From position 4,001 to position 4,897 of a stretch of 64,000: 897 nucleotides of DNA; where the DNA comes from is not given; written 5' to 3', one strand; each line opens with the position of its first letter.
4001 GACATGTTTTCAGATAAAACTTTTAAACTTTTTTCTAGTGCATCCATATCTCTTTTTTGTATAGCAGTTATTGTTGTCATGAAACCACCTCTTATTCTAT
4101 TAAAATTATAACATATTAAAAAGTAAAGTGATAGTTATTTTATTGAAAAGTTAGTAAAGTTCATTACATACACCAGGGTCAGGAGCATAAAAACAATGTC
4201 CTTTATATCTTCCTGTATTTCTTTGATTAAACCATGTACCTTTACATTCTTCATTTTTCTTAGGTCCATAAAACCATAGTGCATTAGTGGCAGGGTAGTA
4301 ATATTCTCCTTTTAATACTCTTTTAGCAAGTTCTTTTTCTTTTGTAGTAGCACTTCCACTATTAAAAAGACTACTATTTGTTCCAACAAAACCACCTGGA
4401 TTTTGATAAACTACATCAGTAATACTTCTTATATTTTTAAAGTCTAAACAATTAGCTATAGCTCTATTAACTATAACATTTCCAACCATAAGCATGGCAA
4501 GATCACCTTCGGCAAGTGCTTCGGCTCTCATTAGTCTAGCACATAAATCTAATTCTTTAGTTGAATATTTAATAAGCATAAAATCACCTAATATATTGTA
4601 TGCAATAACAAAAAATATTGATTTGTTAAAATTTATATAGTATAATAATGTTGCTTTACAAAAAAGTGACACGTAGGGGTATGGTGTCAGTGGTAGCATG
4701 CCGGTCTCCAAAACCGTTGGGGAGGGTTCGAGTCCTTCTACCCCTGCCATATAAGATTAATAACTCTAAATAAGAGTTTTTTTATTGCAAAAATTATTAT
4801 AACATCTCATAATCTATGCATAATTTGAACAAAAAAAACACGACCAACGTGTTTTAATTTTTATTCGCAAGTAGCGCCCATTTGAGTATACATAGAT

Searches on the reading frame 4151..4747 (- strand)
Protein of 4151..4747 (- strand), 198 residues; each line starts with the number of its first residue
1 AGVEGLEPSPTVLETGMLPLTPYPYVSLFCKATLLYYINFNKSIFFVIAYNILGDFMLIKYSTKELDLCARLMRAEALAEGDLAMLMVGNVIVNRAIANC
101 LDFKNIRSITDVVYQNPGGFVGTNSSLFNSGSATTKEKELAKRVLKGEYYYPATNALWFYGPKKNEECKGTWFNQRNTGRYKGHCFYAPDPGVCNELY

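Call 15: search_protein_families(library=pfam, proteins=[window:4151-4747:-], max_evalue=0.001)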
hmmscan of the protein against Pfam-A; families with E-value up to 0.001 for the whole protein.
window:4151-4747:- (198 aa): 1 family
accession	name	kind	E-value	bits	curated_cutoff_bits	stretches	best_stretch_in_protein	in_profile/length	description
PF07486.17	Hydrolase_2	-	1.6e-15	58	27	1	80-187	2-100/100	Cell Wall Hydrolase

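Call 62: search_protein_families(library=ncbifam, proteins=[window:4151-4747:-], max_evalue=0.00001)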
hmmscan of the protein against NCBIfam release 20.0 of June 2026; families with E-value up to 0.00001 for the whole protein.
window:4151-4747:- (198 aa): 1 family
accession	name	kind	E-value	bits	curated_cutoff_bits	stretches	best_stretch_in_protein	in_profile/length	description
TIGR02869.1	spore_SleB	equivalog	2e-06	27.8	236.5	1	60-178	83-190/201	spore cortex-lytic enzyme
